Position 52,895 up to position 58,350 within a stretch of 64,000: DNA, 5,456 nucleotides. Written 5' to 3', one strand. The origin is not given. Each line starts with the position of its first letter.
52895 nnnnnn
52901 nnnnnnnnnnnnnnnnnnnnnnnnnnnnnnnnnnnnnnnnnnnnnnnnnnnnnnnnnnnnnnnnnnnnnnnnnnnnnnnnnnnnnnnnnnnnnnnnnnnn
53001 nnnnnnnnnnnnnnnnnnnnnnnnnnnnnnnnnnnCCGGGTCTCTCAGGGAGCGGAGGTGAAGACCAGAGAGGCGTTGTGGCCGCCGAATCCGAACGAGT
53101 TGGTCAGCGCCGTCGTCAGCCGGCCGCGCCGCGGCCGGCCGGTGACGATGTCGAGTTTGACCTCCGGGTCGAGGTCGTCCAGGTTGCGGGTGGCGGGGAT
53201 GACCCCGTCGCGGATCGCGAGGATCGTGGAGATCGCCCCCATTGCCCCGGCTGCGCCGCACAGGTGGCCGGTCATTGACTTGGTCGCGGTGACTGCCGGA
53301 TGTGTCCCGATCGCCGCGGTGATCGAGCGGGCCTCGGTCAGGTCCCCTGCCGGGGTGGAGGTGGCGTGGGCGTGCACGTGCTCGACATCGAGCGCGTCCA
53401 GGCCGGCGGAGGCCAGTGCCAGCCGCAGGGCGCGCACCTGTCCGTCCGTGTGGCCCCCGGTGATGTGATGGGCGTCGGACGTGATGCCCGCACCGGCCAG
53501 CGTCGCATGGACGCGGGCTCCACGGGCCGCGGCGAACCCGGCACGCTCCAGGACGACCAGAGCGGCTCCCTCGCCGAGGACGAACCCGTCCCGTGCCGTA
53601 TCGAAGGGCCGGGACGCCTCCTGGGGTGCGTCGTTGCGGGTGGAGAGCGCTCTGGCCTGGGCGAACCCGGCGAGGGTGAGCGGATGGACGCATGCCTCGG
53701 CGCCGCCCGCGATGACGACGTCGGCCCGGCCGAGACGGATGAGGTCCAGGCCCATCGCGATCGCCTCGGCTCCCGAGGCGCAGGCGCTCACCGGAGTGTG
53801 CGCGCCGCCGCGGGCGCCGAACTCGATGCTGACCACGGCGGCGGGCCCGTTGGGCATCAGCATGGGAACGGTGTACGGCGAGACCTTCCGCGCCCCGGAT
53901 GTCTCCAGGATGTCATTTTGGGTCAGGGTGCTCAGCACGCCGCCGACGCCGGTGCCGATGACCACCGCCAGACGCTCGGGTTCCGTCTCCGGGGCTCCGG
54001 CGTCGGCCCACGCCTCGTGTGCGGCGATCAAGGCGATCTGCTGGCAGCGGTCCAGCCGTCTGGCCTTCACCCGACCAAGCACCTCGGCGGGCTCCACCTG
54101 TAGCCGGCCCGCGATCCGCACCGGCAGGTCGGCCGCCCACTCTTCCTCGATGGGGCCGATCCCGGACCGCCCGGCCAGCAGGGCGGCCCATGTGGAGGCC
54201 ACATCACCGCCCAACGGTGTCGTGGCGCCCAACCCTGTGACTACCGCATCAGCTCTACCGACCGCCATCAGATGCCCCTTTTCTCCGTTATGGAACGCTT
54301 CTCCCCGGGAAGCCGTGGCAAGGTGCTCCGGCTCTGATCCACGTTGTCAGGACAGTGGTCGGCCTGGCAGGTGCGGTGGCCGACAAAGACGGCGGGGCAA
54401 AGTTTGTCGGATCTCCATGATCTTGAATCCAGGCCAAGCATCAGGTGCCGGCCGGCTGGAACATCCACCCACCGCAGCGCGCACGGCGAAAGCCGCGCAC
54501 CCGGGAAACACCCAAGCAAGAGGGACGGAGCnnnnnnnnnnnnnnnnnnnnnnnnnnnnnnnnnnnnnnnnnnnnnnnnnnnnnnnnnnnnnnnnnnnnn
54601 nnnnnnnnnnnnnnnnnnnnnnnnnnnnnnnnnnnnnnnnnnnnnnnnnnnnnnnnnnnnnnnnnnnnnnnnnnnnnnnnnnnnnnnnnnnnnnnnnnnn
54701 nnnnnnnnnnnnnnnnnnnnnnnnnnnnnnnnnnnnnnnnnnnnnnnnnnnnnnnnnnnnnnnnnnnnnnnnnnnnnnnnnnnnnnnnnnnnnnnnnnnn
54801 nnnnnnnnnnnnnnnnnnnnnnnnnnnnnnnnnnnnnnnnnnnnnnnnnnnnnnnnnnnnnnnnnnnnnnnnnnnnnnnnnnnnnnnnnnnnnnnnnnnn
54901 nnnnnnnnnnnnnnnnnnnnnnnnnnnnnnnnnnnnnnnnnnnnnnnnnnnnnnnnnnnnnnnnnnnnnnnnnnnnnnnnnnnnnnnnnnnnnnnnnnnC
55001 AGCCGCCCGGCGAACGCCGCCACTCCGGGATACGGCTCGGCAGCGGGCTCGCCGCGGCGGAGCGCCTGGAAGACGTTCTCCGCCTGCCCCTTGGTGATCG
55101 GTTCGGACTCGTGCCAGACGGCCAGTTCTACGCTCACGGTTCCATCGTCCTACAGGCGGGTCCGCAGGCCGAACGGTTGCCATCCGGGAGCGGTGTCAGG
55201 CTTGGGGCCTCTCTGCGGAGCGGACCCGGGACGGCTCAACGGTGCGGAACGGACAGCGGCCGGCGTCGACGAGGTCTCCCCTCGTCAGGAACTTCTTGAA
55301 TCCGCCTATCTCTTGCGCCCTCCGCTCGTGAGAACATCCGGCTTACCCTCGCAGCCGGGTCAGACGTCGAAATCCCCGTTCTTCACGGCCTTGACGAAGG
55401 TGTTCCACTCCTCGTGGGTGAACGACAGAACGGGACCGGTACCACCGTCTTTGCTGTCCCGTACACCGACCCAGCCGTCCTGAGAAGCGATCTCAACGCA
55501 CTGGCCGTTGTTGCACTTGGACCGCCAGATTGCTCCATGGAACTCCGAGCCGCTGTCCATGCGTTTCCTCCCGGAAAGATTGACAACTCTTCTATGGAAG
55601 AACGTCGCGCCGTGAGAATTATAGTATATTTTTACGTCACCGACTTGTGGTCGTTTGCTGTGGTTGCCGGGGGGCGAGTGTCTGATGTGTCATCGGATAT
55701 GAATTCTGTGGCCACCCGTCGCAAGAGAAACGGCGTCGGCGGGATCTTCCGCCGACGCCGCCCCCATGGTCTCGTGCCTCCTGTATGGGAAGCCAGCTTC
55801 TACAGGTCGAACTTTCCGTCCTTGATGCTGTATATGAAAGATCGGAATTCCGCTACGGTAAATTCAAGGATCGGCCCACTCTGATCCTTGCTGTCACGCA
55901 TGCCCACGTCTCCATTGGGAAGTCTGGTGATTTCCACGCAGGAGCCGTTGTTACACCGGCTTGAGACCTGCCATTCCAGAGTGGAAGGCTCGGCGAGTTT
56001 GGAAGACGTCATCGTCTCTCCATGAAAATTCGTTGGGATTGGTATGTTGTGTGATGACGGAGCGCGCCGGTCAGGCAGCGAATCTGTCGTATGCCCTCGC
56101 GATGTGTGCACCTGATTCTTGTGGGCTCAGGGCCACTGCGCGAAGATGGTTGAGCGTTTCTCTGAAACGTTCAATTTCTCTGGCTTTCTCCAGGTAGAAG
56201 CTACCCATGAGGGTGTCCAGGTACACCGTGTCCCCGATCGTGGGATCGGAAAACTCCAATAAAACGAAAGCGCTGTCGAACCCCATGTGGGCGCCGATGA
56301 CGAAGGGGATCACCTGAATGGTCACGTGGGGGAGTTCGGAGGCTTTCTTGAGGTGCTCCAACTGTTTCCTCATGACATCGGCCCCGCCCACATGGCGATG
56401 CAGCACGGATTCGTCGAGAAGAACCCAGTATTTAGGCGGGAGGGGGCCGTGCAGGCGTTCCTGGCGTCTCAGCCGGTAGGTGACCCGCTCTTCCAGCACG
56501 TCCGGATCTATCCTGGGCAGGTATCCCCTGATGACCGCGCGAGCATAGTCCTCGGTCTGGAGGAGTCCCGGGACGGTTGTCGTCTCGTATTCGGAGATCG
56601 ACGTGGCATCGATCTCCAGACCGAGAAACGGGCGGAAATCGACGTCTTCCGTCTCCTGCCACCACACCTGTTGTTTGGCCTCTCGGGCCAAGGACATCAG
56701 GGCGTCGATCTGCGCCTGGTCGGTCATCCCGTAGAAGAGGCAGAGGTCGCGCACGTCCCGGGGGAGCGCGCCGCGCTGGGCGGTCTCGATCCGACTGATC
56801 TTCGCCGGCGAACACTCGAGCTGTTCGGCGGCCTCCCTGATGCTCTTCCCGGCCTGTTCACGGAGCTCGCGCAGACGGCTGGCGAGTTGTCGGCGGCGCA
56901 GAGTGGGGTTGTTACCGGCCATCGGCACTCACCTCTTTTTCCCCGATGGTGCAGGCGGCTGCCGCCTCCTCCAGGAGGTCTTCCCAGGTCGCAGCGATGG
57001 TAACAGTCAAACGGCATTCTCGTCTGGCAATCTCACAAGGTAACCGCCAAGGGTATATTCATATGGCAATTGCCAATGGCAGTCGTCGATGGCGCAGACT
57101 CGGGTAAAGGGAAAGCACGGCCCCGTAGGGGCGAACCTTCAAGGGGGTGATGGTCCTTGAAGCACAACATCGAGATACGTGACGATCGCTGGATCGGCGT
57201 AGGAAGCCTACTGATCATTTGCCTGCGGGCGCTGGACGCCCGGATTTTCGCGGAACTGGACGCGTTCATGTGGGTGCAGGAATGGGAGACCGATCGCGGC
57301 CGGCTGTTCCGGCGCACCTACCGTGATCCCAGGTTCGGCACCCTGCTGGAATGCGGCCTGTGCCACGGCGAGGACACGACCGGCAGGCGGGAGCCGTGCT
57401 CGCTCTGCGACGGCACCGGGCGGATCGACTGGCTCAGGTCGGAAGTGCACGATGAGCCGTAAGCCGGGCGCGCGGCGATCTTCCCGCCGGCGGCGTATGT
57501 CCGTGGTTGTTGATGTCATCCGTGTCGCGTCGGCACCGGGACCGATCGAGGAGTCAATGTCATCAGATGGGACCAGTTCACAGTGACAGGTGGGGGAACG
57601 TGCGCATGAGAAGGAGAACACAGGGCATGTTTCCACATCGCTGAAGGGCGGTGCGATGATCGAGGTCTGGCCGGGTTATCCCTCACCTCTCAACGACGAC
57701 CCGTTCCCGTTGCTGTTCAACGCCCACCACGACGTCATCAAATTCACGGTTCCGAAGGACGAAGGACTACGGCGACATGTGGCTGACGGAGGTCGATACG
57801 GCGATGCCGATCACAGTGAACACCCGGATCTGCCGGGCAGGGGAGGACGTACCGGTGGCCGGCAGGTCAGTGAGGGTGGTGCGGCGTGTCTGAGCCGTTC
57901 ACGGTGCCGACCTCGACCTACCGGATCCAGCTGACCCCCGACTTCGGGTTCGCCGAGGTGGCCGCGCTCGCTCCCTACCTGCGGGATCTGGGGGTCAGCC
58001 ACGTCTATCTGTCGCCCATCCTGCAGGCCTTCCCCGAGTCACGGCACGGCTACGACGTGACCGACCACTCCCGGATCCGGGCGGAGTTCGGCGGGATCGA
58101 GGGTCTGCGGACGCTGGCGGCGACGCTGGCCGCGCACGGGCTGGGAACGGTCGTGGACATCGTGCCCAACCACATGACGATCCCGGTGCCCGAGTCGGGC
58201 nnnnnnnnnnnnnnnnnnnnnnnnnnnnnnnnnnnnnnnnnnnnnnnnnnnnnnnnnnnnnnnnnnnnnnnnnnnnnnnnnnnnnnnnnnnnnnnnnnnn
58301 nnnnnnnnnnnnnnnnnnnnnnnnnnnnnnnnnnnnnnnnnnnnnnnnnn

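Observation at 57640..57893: treX/glgX reduced to a frameshifted ~80-codon 3' stub fused to an intact treY-treZ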

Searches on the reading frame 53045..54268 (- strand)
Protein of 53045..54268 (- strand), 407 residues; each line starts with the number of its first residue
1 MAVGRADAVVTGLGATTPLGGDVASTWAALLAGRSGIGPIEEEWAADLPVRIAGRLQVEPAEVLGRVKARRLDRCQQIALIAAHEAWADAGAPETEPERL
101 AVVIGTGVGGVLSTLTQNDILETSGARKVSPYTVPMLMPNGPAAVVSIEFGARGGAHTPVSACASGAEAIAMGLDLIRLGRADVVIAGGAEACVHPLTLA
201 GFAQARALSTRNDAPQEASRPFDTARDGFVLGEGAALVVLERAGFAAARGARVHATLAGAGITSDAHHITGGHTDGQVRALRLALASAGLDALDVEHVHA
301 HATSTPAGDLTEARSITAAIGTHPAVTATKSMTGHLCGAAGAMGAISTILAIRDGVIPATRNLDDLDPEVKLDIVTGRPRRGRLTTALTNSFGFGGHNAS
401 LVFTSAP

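Call 9: search_protein_families(library=pfam, proteins=[window:53045-54268:-], max_evalue=0.01)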
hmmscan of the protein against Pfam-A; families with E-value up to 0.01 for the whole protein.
window:53045-54268:- (407 aa): 3 families
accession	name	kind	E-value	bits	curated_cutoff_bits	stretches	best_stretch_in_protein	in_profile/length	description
PF00109.32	ketoacyl-synt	-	3.1e-55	187.9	20.8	1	9-243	5-249/252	Beta-ketoacyl synthase, N-terminal domain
PF02801.28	Ketoacyl-synt_C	-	4.3e-28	98.1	20.8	1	254-363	1-118/119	Beta-ketoacyl synthase, C-terminal domain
PF00108.29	Thiolase_N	-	2.1e-06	27.7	26.4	1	158-194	80-116/260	Thiolase, N-terminal domain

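Call 21: find_encoding_contigs(protein=window:53045-54265:-, flank=10000, max_places=10)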
Protein window:53045-54265:- (406 aa): no gene with exactly this product is on record in the collection.

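Call 22: find_encoding_contigs(protein=window:53048-54268:-, flank=10000, max_places=6)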
Protein window:53048-54268:- (407 aa): no gene with exactly this product is on record in the collection.

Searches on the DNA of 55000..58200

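Call 41: search_rna_families(source=window, start=55000, end=58200, threshold=evalue, max_evalue=1)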
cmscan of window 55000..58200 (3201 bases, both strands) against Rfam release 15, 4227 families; matches with E-value up to 1: 3.
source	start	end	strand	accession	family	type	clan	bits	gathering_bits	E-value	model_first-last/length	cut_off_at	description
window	56293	56342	+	RF01276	sR53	Gene; snRNA; snoRNA; CD-box;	-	17.4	49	0.68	1-60/60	no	Small nucleolar RNA sR53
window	56293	56342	+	RF01126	sR41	Gene; snRNA; snoRNA; CD-box;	-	17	54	0.7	1-53/53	no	Small nucleolar RNA sR41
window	56293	56342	+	RF01145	sR14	Gene; snRNA; snoRNA; CD-box;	-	16.3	38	0.34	1-54/54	no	Small nucleolar RNA sR14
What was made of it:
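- Tried and rejected: The Rfam scan of 55000-58200 gave only chance-level snoRNA hits, so the conserved leader hairpin belongs to no known RNA family (call 41).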

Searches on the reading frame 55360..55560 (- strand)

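Call 9: search_protein_families(library=pfam, proteins=[window:55360-55560:-], max_evalue=0.01)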
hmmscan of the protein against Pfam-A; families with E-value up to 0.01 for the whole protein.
window:55360-55560:- (66 aa): 1 family
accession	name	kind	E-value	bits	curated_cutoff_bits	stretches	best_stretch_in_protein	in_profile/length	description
PF04149.17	DUF397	-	1.7e-15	57.3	24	1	14-60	9-55/55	Domain of unknown function (DUF397)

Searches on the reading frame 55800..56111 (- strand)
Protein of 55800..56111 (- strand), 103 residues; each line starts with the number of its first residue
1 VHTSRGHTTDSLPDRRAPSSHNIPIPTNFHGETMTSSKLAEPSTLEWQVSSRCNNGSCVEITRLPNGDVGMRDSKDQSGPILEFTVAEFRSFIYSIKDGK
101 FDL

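Call 9: search_protein_families(library=pfam, proteins=[window:55800-56111:-], max_evalue=0.01)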
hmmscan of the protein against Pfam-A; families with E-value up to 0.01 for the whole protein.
window:55800-56111:- (103 aa): 1 family
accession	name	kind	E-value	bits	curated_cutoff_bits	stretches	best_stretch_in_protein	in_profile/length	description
PF04149.17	DUF397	-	3.4e-16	59.6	24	1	45-97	1-55/55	Domain of unknown function (DUF397)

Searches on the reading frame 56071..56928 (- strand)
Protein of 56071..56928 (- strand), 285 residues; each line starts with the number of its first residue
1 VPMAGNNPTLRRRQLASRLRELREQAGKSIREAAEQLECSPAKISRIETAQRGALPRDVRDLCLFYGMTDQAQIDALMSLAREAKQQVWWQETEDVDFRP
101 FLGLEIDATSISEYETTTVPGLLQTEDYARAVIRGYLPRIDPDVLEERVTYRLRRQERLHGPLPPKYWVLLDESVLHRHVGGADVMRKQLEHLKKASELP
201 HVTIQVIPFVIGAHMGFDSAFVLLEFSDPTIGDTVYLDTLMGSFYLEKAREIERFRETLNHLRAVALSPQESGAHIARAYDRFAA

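Call 9: search_protein_families(library=pfam, proteins=[window:56071-56928:-], max_evalue=0.01)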
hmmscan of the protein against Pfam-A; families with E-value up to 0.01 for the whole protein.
window:56071-56928:- (285 aa): 5 families
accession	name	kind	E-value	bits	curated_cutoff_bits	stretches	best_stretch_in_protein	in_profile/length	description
PF19054.6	DUF5753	-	7.2e-59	198.9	23.4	1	98-277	1-177/178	Domain of unknown function (DUF5753)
PF13560.12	HTH_31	-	4.8e-17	62.5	27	1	14-77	1-64/64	Helix-turn-helix domain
PF12844.13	HTH_19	-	1.6e-07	31.6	30.2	1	17-70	2-55/64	Helix-turn-helix domain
PF01381.28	HTH_3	-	2e-06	28.2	23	1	19-67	1-49/55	Helix-turn-helix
PF13413.12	HTH_25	-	7.5e-05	22.9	24.6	1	18-59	1-42/62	Helix-turn-helix domain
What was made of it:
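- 55360..57462 (.): Variable module between mscL and treX: DUF397 (55360-55560, -), DUF397 (55800-56012, -), XRE HTH_31+DUF5753 regulator (56071-56928, -) and a 101-aa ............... protein (57157-57462, +). GC content is lower here (0.55-0.65). Pfam (call 9).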
